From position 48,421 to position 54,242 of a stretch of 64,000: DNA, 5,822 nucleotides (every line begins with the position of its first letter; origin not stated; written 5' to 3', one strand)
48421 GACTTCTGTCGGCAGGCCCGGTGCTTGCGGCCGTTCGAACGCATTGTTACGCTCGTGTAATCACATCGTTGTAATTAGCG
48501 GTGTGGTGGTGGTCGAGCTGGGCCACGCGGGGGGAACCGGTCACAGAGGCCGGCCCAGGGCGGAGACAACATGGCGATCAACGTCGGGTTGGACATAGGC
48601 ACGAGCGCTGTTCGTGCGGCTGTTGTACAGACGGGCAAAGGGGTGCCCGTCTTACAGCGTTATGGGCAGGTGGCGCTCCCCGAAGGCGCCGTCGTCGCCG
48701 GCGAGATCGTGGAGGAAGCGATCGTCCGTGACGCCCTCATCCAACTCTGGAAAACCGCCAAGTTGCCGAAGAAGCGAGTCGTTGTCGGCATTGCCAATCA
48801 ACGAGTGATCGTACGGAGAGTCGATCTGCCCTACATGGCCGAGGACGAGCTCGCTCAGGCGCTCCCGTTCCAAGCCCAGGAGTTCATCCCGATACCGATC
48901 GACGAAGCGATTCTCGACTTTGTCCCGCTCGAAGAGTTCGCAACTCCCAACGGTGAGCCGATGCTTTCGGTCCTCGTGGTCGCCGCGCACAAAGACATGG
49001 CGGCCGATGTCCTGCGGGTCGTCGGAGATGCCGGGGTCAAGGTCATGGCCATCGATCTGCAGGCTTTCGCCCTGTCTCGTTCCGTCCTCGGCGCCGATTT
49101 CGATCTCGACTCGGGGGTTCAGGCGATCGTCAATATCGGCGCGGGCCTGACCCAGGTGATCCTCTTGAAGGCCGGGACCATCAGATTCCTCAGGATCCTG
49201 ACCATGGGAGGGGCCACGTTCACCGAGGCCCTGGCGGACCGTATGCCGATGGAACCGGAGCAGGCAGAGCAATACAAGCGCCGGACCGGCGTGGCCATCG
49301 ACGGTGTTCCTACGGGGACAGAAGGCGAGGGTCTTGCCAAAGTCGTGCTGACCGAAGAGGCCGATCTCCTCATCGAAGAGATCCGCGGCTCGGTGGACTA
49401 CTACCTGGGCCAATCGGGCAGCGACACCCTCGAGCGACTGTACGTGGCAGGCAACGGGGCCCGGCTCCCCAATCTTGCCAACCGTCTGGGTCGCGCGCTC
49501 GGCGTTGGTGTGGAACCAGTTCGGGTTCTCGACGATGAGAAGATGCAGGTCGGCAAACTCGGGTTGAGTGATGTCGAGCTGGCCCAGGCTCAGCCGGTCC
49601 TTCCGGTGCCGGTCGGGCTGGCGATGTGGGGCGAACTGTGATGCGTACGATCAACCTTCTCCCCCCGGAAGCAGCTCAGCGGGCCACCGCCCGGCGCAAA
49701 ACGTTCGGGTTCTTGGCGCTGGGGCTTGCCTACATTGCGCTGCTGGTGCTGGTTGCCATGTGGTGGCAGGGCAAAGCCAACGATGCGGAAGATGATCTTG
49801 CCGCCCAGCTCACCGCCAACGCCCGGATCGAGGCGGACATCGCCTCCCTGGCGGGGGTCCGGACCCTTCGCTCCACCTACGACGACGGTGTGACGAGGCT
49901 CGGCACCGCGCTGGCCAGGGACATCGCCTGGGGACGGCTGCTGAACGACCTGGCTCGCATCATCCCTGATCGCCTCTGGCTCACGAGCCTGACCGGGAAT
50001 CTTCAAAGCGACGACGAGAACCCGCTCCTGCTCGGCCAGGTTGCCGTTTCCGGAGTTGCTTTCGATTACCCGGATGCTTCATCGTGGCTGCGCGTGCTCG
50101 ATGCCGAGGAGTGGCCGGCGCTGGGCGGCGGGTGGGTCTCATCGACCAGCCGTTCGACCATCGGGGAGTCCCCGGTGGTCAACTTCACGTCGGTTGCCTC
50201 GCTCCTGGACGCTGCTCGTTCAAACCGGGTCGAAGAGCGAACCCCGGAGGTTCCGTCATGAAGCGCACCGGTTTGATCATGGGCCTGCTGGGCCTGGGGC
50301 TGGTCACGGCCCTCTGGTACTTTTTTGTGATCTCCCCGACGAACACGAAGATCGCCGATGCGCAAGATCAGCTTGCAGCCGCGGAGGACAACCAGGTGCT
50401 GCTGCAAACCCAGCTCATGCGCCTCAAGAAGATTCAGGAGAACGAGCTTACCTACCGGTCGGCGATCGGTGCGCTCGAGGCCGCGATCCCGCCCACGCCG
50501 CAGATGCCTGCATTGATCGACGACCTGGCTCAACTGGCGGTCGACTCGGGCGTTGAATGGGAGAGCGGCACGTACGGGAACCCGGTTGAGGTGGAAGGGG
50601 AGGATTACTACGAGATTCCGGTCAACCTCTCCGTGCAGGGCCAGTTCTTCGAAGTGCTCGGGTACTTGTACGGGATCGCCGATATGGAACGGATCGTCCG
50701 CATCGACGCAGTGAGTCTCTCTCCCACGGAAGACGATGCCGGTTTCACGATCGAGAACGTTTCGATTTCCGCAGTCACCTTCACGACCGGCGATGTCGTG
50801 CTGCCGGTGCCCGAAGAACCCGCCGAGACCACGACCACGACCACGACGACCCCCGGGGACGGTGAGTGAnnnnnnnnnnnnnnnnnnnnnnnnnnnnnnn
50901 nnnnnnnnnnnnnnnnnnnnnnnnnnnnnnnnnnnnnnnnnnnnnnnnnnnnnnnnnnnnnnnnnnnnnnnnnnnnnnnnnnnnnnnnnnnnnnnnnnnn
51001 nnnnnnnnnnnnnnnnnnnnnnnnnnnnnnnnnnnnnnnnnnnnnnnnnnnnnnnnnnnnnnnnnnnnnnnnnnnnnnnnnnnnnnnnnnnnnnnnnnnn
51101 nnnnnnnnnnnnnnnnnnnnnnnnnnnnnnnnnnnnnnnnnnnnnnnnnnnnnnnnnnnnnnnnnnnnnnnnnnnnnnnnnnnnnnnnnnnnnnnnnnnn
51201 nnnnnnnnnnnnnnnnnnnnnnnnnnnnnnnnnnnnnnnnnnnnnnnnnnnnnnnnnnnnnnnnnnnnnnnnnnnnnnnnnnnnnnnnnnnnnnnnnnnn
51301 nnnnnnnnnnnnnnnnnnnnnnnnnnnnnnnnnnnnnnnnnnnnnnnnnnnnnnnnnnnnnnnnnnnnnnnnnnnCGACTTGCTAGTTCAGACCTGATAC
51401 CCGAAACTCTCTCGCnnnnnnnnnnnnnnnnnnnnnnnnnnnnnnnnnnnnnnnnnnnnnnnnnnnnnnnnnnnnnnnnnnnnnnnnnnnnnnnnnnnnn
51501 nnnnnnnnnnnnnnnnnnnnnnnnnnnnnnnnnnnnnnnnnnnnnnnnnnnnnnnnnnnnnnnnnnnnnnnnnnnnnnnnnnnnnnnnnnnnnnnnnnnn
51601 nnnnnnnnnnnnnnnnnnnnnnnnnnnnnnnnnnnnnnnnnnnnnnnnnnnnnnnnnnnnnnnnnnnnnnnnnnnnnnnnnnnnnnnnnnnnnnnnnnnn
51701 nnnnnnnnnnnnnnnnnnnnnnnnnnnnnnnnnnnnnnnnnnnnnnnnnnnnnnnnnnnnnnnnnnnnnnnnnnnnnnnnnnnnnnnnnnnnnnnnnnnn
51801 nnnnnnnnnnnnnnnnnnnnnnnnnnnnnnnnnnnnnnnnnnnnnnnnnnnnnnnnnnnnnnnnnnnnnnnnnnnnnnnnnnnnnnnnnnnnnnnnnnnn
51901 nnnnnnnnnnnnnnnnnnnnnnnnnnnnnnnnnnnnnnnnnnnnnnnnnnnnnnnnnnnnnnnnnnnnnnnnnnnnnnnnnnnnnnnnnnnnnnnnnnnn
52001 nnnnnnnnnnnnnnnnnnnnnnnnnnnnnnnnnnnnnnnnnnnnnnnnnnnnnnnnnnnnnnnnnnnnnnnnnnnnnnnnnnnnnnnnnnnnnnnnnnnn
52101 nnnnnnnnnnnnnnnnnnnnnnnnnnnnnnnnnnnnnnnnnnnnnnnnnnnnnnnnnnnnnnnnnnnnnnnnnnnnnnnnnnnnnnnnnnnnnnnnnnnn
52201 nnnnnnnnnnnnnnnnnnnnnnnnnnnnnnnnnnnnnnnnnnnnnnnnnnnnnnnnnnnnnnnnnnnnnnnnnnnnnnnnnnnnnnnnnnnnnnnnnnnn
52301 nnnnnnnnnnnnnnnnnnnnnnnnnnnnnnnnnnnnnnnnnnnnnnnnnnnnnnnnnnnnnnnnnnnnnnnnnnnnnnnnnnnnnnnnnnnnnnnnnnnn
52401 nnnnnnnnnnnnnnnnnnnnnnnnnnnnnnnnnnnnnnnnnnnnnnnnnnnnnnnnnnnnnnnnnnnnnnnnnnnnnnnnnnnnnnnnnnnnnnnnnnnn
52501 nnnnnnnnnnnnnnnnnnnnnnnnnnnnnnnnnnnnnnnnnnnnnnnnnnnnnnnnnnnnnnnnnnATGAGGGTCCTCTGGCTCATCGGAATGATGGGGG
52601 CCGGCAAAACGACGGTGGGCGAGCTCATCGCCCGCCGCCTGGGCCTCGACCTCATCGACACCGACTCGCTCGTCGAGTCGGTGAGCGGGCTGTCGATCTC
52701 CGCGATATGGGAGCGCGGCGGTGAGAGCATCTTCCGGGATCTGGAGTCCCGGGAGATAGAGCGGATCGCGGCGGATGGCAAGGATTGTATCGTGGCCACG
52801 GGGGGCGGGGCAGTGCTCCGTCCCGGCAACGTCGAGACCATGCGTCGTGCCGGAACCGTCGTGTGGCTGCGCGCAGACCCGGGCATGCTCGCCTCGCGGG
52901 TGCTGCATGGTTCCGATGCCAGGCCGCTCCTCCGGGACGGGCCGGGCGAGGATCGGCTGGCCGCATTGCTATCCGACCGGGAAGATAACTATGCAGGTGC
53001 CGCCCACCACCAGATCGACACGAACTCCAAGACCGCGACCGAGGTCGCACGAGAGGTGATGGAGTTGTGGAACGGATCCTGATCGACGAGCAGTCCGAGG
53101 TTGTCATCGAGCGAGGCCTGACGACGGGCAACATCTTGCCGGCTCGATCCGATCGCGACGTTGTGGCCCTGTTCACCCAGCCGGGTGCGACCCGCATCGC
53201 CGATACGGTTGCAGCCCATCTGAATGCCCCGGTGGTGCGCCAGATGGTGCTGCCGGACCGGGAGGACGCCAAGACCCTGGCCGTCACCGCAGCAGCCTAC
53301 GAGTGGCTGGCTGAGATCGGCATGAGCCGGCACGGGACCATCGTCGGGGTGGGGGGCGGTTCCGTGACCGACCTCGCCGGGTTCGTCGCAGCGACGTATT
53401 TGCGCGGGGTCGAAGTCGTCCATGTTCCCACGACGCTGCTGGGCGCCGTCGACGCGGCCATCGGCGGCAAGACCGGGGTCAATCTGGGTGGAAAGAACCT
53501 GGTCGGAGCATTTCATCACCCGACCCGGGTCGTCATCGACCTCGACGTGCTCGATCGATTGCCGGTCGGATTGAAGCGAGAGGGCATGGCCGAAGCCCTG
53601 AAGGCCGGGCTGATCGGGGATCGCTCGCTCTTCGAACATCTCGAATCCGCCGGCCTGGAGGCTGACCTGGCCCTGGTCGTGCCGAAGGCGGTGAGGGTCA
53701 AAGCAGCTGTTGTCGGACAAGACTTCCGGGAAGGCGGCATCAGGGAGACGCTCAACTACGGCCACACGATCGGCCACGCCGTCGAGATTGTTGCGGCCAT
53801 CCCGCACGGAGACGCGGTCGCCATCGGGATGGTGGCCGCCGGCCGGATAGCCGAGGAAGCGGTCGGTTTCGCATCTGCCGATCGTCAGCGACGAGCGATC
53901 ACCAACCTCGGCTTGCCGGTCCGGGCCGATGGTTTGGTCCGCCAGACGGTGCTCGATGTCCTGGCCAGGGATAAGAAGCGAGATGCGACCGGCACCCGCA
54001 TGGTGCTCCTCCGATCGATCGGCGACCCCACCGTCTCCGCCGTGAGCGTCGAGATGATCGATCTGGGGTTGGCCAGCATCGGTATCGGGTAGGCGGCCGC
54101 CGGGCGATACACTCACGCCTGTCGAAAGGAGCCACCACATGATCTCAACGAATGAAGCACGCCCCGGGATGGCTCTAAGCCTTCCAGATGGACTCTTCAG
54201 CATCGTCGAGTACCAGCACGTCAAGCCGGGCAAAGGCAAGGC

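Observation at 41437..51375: Complete secretin-less type IVa pilus cluster inserted between aroE and aroC in an actinobacteria-like backbone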

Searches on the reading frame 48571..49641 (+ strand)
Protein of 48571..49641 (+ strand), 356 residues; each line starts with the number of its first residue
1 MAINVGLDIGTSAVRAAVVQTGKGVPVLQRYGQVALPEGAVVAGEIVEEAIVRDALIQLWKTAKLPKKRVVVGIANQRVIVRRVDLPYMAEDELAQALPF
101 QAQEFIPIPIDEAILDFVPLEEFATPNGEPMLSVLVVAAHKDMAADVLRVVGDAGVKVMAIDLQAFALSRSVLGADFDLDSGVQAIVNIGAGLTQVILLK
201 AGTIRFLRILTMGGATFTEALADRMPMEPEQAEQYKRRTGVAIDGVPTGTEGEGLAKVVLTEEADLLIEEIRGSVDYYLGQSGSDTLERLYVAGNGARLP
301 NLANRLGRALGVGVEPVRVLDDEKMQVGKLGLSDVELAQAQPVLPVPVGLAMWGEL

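Call 5: search_protein_families(library=pfam, proteins=[window:48571-49641:+], max_evalue=0.01)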
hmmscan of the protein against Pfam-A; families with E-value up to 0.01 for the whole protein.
window:48571-49641:+ (356 aa): 3 families
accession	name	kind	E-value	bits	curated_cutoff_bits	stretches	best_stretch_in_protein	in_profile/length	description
PF11104.14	PilM_2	-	1.4e-44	152.9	27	1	6-352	1-337/340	Type IV pilus assembly protein PilM;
PF14450.12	FtsA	-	1.4e-11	45.2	31.8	1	185-314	1-107/127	Cell division protein FtsA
PF05134.19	T2SSL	-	0.0018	18.2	25.5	1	66-169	44-139/231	Type II secretion system (T2SS), protein L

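Call 6: search_protein_families(library=ncbifam, proteins=[window:48571-49641:+], max_evalue=0.01)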
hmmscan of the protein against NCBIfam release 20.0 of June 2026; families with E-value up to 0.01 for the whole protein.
window:48571-49641:+ (356 aa): 7 families
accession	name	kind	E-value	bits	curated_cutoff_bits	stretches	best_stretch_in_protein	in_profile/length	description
TIGR01175.1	pilM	subfamily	2.1e-55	188.1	133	1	4-352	5-345/348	type IV pilus assembly protein PilM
NF045709.1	Amuc_1101_fam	equivalog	1.1e-34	120.3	650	1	5-329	8-325/608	Amuc_1101 family PilM-like pilus complex protein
TIGR01174.1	ftsA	equivalog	3.2e-16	59.4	175.85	1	5-244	3-258/371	cell division protein FtsA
NF007009.0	PRK09472.1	equivalog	4e-11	42.6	409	1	133-245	157-267/420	cell division protein FtsA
NF011660.0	PRK15080.1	equivalog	6.9e-06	25.5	182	1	184-238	143-197/277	ethanolamine utilization protein EutJ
TIGR01709.2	typeII_sec_gspL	equivalog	8.2e-05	21.8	65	1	58-174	42-149/392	type II secretion system protein GspL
TIGR02529.1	EutJ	subfamily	0.00047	19.7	152.1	1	148-238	81-164/239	ethanolamine utilization protein EutJ family protein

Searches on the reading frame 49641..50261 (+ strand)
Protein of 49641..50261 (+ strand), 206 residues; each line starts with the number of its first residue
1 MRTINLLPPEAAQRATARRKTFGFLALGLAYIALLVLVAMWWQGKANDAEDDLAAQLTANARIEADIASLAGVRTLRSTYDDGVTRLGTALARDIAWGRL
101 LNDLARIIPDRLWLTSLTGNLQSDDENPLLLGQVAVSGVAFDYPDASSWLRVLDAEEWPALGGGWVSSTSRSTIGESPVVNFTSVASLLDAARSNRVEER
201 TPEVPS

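Call 5: search_protein_families(library=pfam, proteins=[window:49641-50261:+], max_evalue=0.01)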
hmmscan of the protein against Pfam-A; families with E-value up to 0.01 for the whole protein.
window:49641-50261:+ (206 aa): 1 family
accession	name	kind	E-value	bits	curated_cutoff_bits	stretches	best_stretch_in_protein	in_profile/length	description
PF05137.18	PilN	-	1.1e-09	38.7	22.8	1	99-158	1-50/78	Fimbrial assembly protein (PilN)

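Call 6: search_protein_families(library=ncbifam, proteins=[window:49641-50261:+], max_evalue=0.01)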
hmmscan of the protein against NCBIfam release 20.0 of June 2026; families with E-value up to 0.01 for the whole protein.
window:49641-50261:+ (206 aa): 2 families
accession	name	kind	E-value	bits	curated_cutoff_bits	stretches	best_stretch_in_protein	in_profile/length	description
NF045709.1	Amuc_1101_fam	equivalog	0.00067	18.6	650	1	4-119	357-473/608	Amuc_1101 family PilM-like pilus complex protein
NF040576.1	T2SS_GspM_XpsM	equivalog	0.0034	17.1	60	1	25-74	6-55/180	type II secretion system protein GspM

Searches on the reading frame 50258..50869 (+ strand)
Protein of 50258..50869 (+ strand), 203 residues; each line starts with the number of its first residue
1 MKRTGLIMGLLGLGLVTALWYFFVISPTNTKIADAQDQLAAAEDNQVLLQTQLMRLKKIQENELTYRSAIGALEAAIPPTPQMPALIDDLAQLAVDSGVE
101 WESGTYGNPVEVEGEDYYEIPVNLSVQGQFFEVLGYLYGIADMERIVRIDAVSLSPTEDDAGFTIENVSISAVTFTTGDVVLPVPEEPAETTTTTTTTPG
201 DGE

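Call 5: search_protein_families(library=pfam, proteins=[window:50258-50869:+], max_evalue=0.01)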
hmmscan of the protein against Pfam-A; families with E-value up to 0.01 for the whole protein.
window:50258-50869:+ (203 aa): 2 families
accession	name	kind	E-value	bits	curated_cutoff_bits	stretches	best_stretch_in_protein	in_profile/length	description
PF04350.18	PilO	-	7.8e-18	65.5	22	1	36-176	5-142/145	Pilus assembly protein, PilO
PF04612.17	T2SSM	-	9.9e-05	23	27.8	1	7-64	18-74/160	Type II secretion system (T2SS), protein M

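Call 6: search_protein_families(library=ncbifam, proteins=[window:50258-50869:+], max_evalue=0.01)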
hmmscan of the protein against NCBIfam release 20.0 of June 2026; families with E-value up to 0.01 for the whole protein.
window:50258-50869:+ (203 aa): 1 family
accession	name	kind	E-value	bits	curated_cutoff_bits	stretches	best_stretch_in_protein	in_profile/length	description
NF040576.1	T2SS_GspM_XpsM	equivalog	7.4e-07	29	60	1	10-158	5-154/180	type II secretion system protein GspM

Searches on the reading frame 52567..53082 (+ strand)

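Call 7: search_protein_families(library=pfam, proteins=[window:52567-53082:+], max_evalue=0.001)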
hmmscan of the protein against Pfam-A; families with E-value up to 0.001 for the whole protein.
window:52567-53082:+ (171 aa): 4 families
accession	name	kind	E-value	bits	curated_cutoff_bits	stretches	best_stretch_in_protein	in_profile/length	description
PF01202.28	SKI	-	2.3e-41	142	22.1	1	10-166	1-156/159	Shikimate kinase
PF13238.12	AAA_18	-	5.6e-07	30.5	29.4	1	6-114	3-110/128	AAA domain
PF13671.12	AAA_33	-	2.1e-05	25.3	27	1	3-78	1-77/143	AAA domain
PF13189.12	Cytidylate_kin2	-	0.00015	22.5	28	0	9-45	7-43/176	Cytidylate kinase-like family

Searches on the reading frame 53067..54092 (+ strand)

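Call 7: search_protein_families(library=pfam, proteins=[window:53067-54092:+], max_evalue=0.001)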
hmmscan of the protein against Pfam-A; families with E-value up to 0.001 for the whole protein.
window:53067-54092:+ (341 aa): 4 families
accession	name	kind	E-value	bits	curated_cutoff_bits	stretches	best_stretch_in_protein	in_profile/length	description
PF01761.26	DHQ_synthase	-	9.8e-40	135.2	24.2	1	60-166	2-109/115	3-dehydroquinate synthase N-terminal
PF24621.2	DHQS_C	-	7.3e-33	114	27.6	1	173-304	1-143/144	3-dehydroquinate synthase C-terminal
PF13685.12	Fe-ADH_2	-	1.2e-06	29.1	28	1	34-166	23-149/149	Iron-containing alcohol dehydrogenase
PF00465.25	Fe-ADH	-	1.1e-05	25.5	31.3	1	32-123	24-130/168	Iron-containing alcohol dehydrogenase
